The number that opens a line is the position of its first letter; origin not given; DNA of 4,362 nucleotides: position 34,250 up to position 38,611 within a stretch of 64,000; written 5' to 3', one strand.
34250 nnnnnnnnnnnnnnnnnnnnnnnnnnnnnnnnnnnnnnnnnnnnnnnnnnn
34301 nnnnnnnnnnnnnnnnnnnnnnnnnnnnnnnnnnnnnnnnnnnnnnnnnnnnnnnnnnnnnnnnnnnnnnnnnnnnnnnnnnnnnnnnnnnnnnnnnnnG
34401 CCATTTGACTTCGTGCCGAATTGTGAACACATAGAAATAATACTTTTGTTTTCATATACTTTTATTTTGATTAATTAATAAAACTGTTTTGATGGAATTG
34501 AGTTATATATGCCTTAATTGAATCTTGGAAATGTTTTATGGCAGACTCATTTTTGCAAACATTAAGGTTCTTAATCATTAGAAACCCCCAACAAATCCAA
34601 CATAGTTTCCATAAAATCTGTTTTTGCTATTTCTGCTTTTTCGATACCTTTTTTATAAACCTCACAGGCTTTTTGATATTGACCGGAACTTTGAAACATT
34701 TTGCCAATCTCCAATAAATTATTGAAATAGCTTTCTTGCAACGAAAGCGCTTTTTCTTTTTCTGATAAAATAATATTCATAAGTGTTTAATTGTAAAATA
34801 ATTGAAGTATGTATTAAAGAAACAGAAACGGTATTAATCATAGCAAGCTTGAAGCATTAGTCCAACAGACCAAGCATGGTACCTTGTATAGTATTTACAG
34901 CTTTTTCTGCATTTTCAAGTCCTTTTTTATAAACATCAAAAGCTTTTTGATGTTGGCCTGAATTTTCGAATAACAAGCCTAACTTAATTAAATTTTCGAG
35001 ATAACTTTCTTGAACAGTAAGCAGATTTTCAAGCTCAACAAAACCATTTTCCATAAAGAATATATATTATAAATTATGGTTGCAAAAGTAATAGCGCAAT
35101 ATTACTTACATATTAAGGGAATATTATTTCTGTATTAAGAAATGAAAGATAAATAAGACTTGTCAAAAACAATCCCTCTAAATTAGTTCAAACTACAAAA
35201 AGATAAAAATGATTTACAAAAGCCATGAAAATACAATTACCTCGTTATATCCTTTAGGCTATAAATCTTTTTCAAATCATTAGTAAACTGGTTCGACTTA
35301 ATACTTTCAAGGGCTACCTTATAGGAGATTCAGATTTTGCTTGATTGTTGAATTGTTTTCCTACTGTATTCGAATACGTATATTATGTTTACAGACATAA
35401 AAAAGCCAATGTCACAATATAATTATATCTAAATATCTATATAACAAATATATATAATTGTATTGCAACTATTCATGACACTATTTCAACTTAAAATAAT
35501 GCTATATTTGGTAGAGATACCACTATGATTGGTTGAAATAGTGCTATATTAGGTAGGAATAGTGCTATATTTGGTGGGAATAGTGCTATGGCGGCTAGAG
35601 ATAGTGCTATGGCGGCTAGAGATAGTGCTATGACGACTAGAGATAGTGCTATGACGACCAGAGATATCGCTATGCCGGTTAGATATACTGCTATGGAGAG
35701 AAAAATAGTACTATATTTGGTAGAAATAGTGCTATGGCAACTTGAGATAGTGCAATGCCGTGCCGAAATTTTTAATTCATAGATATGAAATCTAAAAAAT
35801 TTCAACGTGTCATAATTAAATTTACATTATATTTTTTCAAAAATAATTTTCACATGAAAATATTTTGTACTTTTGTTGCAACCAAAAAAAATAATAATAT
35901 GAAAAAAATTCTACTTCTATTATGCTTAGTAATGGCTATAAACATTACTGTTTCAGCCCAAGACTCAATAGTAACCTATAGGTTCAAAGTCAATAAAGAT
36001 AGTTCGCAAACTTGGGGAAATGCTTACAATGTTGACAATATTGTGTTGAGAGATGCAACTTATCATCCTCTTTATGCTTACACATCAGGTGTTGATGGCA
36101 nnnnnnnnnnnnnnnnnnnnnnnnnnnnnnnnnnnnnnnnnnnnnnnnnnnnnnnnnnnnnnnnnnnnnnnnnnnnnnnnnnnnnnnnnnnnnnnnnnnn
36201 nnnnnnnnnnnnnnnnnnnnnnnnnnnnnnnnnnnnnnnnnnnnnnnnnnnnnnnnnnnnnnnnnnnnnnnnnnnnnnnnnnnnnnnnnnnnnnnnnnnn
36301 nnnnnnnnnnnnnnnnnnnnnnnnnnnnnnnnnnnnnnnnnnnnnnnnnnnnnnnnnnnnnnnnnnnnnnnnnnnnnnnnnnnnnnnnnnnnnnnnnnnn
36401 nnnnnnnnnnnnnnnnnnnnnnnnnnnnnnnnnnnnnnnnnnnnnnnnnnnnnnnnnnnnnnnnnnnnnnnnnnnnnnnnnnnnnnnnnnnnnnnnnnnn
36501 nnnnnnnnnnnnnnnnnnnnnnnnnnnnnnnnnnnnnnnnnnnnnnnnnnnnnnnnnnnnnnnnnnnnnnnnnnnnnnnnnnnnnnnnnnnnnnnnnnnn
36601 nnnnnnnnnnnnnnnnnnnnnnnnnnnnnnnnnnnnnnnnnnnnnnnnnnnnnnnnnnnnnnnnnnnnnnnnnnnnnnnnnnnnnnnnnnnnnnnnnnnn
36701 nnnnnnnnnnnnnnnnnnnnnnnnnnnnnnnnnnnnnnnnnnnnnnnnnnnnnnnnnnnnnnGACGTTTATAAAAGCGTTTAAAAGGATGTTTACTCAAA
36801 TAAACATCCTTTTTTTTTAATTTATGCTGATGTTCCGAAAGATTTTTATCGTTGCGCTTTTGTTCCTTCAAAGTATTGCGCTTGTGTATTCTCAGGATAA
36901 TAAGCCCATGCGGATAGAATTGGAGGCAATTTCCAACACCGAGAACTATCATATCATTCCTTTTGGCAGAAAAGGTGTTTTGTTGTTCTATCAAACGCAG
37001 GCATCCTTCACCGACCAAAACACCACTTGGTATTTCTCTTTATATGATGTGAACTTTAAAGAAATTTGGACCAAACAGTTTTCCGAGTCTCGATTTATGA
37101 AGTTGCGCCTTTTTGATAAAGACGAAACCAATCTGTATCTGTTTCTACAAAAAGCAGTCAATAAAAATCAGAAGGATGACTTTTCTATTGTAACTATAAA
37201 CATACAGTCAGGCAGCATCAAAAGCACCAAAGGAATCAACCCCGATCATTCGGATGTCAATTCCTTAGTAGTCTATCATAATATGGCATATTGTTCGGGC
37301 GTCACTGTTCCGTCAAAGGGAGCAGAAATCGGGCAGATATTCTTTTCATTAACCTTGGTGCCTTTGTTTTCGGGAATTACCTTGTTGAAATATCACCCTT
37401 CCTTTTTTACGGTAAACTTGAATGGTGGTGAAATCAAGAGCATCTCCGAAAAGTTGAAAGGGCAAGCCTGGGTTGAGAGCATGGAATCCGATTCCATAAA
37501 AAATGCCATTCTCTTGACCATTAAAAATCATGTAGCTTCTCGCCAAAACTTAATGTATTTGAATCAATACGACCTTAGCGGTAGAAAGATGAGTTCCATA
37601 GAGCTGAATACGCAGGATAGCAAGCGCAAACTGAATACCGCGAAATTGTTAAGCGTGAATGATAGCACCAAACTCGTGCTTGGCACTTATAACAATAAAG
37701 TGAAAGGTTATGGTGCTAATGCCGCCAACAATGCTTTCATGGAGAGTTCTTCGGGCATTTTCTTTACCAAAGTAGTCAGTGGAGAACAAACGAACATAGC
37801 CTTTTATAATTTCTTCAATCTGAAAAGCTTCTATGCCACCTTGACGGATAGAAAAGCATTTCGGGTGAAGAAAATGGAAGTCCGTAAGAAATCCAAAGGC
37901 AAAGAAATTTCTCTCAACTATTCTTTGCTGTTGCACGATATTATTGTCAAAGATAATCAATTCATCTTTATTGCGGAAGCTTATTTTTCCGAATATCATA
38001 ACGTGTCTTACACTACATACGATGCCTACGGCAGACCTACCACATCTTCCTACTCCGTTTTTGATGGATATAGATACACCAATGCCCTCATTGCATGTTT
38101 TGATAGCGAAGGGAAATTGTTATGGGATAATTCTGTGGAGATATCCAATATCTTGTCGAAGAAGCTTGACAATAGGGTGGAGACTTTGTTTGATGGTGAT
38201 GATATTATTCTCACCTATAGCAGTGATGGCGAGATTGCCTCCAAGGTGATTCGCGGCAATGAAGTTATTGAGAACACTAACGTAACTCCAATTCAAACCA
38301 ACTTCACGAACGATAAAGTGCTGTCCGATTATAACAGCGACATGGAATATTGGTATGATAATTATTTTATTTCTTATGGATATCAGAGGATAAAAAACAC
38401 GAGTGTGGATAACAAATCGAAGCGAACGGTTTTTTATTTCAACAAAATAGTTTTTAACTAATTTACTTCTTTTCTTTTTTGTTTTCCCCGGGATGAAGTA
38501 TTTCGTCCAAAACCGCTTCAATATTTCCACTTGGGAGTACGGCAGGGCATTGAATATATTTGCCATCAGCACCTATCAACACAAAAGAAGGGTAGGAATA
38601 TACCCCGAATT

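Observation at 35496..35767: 13-unit 21-bp array immediately upstream of the promoter of a T9SS-secreted protein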

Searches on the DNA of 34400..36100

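Call 43: search_rna_families(source=window, start=34400, end=36100, threshold=evalue, max_evalue=1)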
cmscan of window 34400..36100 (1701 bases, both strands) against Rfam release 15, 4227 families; matches with E-value up to 1: 2.
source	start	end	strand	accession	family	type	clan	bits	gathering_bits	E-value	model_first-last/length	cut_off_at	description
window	34647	34803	-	RF02933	ARRPOF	Gene; sRNA;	-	15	127.2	0.9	1-256/256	no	ARRPOF RNA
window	34863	35002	-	RF01673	PhrS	Gene; sRNA;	-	14.3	37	0.9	1-212/212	no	PhrS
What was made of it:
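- On Described RNA family (Rfam 15): There are no matches over the array even at E<=1 (call 43).
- There is no Rfam match (call 43).
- Tried and rejected: There is no Rfam hit (call 43).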

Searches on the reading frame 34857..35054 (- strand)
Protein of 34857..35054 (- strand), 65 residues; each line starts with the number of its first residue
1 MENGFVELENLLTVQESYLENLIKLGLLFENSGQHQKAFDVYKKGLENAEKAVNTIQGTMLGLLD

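Call 84: search_protein_families(library=pfam, proteins=[window:34857-35054:-], max_evalue=0.01)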
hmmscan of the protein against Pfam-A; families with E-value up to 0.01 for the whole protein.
window:34857-35054:- (65 aa): 4 families
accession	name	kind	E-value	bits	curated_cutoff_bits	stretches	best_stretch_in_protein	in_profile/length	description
PF13424.12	TPR_12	-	0.0035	17.9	30.1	1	17-51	43-77/77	Tetratricopeptide repeat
PF14337.13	Abi_alpha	-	0.0057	17.1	29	1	12-56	130-168/196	Abortive infection alpha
PF07719.23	TPR_2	-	0.0067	16.9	27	1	22-50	4-32/34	Tetratricopeptide repeat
PF13181.12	TPR_8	-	0.0086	16.6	25.7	0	21-50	3-32/34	Tetratricopeptide repeat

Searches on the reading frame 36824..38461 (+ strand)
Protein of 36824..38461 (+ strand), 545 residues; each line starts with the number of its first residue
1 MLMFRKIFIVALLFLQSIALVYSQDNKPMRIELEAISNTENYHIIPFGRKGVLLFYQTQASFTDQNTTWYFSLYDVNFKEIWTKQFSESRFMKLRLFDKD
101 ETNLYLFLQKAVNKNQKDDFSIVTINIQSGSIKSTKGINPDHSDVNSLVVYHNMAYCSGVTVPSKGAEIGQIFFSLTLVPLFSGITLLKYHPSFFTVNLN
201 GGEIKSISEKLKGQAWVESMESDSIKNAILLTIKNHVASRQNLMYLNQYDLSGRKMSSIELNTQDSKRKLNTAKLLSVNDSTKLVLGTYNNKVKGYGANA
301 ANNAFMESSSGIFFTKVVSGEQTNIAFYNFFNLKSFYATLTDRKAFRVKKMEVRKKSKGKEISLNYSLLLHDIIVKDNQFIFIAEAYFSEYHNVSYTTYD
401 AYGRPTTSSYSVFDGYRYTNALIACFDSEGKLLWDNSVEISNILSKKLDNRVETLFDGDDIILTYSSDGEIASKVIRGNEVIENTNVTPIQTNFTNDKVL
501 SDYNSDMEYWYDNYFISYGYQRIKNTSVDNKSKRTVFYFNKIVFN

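Call 12: search_protein_families(library=pfam, proteins=[window:36824-38461:+], max_evalue=0.01)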
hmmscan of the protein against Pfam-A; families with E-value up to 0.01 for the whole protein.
window:36824-38461:+ (545 aa): 0 families

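Call 56: find_homologous_proteins(query=window:36824-38461:+, max_evalue=1e-30)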
Query window:36824-38461:+ (545 aa): 70 proteins with E <= 1e-30 among 8000 candidates.
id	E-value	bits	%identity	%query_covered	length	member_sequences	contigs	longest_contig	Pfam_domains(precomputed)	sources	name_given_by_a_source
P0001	0.0e+0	1109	90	100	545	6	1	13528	-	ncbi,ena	-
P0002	1.1e-271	920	74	100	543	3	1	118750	-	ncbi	ncbi:MAG: hypothetical protein WCQ95_00735 [Bacteroidota bacterium]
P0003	4.9e-267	905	73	100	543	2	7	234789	-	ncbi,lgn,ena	-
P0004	7.4e-243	825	69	96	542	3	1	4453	-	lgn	-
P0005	7.9e-237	805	65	99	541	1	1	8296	-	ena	-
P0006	7.1e-236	802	66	99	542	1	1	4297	-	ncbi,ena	-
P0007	5.0e-235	799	65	100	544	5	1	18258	-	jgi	jgi:hypothetical protein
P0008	6.6e-235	799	65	99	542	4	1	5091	-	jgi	jgi:hypothetical protein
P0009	2.1e-211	721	58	99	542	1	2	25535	-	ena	-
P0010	8.5e-199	679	56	99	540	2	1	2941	-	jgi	jgi:hypothetical protein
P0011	2.0e-173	596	51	99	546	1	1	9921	-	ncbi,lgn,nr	ncbi:MAG: hypothetical protein HXX09_13840 [Bacteroidetes bacterium]|nr:hypothetical protein [Bacter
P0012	5.6e-172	591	52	96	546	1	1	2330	-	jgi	jgi:hypothetical protein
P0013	7.3e-170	584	50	95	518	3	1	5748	-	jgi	jgi:hypothetical protein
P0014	8.4e-168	577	48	99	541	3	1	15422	-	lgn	-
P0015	1.9e-167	576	50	96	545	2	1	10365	-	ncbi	ncbi:MAG: hypothetical protein V1904_07655 [Bacteroidota bacterium]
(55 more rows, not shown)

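Call 57: find_encoding_contigs(protein=P0001, flank=10000, max_places=4)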
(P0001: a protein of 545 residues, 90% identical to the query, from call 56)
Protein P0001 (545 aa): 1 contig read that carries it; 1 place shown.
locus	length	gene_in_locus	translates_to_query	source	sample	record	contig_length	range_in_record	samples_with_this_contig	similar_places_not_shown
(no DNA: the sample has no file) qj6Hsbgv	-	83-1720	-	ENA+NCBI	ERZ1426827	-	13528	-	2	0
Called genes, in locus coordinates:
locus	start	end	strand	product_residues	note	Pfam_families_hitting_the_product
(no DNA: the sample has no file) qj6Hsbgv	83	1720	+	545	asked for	-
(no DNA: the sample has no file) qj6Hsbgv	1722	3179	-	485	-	PF00578:AhpC-TSA, PF08534:Redoxin, PF00085:Thioredoxin (faint), PF13098:Thioredoxin_2 (weak), PF13905:Thioredoxin_8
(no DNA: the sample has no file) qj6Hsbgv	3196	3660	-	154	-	PF01467:CTP_transf_like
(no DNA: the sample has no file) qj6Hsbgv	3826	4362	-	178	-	-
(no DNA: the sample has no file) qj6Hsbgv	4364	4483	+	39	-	-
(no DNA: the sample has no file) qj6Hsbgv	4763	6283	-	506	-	PF04055:Radical_SAM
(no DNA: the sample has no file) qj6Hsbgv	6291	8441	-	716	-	PF00535:Glycos_transf_2, PF10111:Glyco_tranf_2_2, PF13641:Glyco_tranf_2_3, PF13632:Glyco_trans_2_3 (weak)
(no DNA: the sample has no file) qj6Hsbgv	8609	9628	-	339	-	PF01063:Aminotran_4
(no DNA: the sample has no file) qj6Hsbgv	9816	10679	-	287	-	PF00037:Fer4 (weak), PF12797:Fer4_2 (weak), PF12837:Fer4_6, PF12838:Fer4_7 (faint), PF13237:Fer4_10, PF14697:Fer4_21 (weak), PF13187:Fer4_9 (weak), PF27217:AF_0155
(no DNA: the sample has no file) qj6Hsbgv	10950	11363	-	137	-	PF02082:Rrf2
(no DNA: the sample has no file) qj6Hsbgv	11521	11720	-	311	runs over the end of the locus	-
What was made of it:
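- Tried and rejected: The contig of the closest 545-aa homologue has no DNA on file (call 57).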

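Call 58: find_encoding_contigs(protein=P0007, flank=10000, max_places=3)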
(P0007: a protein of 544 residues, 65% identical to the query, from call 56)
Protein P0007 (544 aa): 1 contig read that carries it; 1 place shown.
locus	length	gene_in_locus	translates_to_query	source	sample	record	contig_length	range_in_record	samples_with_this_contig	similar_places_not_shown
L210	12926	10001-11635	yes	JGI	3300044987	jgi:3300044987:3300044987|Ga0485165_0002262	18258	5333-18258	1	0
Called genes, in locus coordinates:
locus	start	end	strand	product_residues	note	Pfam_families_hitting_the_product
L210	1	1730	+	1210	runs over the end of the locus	PF06739:SBBP (faint), PF18911:PKD_4 (weak), PF18962:Por_Secre_tail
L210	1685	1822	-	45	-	-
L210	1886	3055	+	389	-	PF25852:DUF6242_C (weak), PF15902:Sortilin-Vps10 (faint), PF18962:Por_Secre_tail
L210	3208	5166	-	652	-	PF13589:HATPase_c_3, PF02518:HATPase_c (weak), PF00183:HSP90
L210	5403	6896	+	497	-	PF02113:Peptidase_S13, PF13354:Beta-lactamase2 (faint)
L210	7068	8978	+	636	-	PF00012:HSP70, PF06723:MreB_Mbl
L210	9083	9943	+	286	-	PF18962:Por_Secre_tail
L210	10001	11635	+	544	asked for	-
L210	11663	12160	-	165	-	-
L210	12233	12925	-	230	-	?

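Call 59: find_encoding_contigs(protein=P0005, flank=10000, max_places=3)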
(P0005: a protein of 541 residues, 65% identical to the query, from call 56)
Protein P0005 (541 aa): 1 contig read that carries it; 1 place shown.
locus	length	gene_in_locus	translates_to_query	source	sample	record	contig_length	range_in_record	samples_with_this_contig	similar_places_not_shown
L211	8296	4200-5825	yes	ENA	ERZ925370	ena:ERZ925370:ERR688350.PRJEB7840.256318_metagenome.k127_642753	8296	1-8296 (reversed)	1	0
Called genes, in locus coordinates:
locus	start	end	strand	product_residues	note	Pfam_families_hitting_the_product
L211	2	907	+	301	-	?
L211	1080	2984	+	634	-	PF00012:HSP70, PF06723:MreB_Mbl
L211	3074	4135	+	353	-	PF18962:Por_Secre_tail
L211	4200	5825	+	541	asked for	-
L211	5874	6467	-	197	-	PF09603:Fib_succ_major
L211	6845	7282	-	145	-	-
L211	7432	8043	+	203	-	-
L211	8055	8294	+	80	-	?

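Call 60: find_encoding_contigs(protein=P0009, flank=10000, max_places=3)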
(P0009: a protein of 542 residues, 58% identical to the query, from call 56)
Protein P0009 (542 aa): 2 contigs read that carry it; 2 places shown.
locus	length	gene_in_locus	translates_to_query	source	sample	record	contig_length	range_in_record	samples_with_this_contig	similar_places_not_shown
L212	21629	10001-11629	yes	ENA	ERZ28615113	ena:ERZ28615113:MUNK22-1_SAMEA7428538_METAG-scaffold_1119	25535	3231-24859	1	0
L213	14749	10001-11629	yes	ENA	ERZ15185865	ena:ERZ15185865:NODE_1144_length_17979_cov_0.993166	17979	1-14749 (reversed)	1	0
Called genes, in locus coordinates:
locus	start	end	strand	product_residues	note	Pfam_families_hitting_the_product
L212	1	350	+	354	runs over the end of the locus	PF13481:AAA_25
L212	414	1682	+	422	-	PF21957:Zn_ribbon_16, PF19898:DUF6371, PF22292:DUF6965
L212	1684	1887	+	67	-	-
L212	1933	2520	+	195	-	-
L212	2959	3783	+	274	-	PF01209:Ubie_methyltran (weak), PF08241:Methyltransf_11, PF08242:Methyltransf_12, PF13649:Methyltransf_25, PF13847:Methyltransf_31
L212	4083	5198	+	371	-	-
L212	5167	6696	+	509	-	PF02113:Peptidase_S13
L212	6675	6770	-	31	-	-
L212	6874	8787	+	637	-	PF00012:HSP70, PF06723:MreB_Mbl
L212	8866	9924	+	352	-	PF18962:Por_Secre_tail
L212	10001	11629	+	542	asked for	-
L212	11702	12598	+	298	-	-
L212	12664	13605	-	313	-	PF00226:DnaJ, PF01556:DnaJ_C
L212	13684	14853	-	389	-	PF01053:Cys_Met_Meta_PP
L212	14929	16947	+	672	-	PF02730:AFOR_N, PF01314:AFOR_C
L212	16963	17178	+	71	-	PF01314:AFOR_C (weak)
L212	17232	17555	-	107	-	PF04977:DivIC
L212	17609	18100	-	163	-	PF00583:Acetyltransf_1, PF13508:Acetyltransf_7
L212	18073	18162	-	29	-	-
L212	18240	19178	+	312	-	-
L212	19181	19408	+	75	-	PF14899:DUF4492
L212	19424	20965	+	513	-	PF01654:Cyt_bd_oxida_I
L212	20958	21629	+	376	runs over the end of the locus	PF02322:Cyt_bd_oxida_II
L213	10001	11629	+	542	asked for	-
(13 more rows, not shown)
